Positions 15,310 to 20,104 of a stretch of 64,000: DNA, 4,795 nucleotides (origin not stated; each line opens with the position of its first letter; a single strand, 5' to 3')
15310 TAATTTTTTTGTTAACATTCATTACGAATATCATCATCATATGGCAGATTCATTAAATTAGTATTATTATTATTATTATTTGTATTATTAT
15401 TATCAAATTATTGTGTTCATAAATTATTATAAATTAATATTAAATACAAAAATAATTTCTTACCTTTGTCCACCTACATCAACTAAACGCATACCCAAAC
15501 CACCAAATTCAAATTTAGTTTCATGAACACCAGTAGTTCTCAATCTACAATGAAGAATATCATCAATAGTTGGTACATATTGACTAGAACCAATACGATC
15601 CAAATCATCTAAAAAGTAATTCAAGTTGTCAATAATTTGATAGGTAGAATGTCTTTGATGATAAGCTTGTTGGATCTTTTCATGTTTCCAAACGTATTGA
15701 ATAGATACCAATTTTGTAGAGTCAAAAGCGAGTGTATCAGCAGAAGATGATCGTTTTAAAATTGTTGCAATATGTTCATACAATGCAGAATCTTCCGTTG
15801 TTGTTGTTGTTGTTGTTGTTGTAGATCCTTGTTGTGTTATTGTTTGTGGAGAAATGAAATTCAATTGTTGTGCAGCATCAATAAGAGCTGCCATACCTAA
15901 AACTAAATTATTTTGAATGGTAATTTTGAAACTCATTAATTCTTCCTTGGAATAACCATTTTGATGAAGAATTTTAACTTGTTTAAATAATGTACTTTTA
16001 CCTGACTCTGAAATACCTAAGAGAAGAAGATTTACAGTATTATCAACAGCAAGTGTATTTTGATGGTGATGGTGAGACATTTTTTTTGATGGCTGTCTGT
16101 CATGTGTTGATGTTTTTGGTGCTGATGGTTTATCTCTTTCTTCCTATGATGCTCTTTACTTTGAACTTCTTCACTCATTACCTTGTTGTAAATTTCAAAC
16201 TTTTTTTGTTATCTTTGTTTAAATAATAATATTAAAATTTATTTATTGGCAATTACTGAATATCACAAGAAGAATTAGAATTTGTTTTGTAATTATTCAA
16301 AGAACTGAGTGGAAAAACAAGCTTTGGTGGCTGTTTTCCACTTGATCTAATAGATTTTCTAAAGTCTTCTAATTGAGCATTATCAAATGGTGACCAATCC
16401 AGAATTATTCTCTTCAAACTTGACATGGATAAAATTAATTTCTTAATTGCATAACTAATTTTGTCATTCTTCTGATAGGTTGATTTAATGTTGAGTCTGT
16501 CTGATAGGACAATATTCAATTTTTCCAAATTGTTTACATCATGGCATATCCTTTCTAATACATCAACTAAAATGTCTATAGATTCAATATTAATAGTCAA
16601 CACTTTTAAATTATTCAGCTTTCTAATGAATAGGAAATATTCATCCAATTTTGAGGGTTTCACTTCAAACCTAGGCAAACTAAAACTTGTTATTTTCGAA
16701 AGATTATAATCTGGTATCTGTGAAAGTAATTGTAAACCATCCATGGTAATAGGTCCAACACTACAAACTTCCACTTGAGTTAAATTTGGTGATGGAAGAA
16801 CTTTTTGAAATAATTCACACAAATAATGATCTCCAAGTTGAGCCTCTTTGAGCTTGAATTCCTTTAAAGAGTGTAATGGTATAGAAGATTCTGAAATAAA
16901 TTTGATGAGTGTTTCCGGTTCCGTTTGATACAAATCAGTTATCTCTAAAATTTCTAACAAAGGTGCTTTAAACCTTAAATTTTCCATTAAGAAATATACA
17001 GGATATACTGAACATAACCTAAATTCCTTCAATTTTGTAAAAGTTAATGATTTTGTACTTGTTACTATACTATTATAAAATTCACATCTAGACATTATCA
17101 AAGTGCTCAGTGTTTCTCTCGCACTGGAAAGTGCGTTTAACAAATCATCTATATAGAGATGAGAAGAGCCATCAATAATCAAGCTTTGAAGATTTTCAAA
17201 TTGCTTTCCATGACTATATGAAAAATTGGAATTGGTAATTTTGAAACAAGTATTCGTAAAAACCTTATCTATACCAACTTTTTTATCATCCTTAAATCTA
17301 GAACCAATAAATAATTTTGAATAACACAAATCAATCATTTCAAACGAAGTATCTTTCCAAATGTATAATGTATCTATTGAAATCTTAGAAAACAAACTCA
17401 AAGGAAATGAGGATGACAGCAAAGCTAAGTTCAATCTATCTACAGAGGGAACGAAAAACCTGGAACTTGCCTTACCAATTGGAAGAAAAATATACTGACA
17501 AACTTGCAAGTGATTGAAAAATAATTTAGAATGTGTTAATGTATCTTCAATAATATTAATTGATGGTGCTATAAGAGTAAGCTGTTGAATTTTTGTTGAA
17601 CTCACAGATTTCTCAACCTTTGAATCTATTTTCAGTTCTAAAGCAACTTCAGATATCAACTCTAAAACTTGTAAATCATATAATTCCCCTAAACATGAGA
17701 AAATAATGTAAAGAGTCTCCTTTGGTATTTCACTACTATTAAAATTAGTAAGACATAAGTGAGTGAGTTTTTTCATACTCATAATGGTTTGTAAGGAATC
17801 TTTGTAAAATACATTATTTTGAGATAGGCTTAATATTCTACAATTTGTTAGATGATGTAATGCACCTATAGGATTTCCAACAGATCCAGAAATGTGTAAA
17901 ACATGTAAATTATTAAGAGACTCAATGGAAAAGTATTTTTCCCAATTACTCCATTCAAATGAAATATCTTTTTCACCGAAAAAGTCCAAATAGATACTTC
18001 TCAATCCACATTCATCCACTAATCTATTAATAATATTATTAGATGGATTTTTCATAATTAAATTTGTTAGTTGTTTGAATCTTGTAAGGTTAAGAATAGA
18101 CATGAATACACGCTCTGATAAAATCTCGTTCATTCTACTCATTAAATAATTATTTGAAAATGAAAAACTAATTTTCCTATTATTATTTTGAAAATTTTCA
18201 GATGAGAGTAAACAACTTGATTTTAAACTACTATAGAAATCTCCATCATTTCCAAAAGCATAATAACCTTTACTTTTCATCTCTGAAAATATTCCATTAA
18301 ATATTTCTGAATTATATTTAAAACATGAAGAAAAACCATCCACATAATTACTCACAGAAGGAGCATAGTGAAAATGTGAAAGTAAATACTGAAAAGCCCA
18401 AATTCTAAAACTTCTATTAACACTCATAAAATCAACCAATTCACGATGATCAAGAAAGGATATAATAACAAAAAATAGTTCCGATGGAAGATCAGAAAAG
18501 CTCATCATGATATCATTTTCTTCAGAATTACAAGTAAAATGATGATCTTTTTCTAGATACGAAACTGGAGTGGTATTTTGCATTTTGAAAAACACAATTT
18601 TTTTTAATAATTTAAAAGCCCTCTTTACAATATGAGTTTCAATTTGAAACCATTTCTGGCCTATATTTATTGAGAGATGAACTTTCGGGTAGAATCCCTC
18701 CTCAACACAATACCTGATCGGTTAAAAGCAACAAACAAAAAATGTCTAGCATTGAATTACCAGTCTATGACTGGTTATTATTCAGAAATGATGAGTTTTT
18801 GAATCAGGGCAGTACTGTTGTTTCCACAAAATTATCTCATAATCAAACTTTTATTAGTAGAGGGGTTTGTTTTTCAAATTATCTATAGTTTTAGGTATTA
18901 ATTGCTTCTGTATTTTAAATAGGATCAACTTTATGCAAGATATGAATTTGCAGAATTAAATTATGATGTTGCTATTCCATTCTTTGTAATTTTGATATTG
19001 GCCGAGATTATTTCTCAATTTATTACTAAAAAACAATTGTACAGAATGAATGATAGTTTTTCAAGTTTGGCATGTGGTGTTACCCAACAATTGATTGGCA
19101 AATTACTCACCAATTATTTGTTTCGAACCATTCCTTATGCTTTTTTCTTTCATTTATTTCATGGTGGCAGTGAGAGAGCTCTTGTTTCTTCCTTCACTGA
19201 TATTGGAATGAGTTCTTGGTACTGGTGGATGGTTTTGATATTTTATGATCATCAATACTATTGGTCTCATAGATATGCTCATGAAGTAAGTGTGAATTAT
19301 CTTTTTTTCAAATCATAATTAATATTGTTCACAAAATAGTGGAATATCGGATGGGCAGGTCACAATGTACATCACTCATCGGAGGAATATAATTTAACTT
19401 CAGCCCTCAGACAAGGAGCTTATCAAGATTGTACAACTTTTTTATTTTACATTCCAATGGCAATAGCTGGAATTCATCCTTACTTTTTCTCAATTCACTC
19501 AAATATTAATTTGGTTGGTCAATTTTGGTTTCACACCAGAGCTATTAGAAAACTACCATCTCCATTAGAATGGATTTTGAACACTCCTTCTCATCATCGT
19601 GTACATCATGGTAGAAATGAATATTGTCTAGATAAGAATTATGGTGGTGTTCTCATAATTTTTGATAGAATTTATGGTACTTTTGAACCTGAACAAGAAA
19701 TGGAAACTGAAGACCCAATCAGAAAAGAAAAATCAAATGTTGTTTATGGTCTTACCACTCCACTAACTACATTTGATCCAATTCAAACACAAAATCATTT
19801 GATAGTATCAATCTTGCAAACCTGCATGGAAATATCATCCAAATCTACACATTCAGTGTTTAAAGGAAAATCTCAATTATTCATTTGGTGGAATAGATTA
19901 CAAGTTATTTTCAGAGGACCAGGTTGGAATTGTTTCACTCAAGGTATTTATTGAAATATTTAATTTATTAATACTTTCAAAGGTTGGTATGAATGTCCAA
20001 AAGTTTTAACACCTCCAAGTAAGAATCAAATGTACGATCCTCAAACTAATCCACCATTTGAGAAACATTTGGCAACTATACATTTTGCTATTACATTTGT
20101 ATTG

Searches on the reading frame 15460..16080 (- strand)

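Call 66: search_protein_families(library=pfam, proteins=[window:15460-16080:-], max_evalue=0.1)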
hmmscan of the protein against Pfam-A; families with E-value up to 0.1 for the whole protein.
window:15460-16080:- (206 aa): 3 families
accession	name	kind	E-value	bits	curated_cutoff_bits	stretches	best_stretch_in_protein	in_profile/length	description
PF00503.26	G-alpha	-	9.1e-50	170.1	48.8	1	7-206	13-194/333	G-protein alpha subunit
PF13555.12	AAA_29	-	0.0021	18.2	27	1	6-32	13-39/61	P-loop containing region of AAA domain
PF00025.27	Arf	-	0.066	13.1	22.3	0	11-37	10-36/174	ADP-ribosylation factor family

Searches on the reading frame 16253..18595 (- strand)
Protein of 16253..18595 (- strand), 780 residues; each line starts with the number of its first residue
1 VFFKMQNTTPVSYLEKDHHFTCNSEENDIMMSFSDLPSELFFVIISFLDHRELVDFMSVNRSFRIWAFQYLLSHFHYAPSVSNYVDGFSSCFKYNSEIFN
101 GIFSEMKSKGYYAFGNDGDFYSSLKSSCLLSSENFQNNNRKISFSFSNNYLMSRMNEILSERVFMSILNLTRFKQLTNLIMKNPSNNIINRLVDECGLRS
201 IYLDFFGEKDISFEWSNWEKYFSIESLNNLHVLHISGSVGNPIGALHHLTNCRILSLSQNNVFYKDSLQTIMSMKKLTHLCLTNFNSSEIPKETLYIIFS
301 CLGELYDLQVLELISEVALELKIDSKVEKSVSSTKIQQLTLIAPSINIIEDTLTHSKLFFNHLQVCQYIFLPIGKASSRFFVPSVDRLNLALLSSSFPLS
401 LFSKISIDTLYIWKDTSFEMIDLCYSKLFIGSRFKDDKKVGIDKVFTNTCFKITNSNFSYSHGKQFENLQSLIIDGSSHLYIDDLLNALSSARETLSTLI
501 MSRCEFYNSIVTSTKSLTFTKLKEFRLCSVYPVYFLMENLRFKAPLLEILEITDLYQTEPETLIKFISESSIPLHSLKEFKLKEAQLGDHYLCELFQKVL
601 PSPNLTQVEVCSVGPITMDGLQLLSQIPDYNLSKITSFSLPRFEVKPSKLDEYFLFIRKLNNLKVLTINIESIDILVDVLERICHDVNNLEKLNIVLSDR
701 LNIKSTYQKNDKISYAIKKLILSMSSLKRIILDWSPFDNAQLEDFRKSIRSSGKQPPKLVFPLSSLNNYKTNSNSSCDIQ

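Call 7: search_protein_families(library=pfam, proteins=[window:16253-18595:-], max_evalue=0.01)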
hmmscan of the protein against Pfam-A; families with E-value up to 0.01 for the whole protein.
window:16253-18595:- (780 aa): 3 families
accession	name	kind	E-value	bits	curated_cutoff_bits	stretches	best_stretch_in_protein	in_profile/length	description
PF12937.12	F-box-like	-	3.3e-06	27.2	24.3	1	33-68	1-36/47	F-box-like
PF00646.38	F-box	-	6.7e-05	23.1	20.5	1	33-65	1-33/43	F-box domain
PF23598.1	LRR_14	-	0.0032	16.7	40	1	223-341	88-196/353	Leucine-rich repeat region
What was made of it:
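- A canonical F-box/LRR gene in the same window (16253-18595) shows that the organism has ordinary F-box proteins (call 7).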

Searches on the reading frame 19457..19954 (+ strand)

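Call 66: search_protein_families(library=pfam, proteins=[window:19457-19954:+], max_evalue=0.1)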
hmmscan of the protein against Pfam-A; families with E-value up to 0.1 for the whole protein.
window:19457-19954:+ (165 aa): 1 family
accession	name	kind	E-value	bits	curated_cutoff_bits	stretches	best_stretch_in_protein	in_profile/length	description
PF04116.19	FA_hydroxylase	-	1e-10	42.6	31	1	3-75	65-132/132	Fatty acid hydroxylase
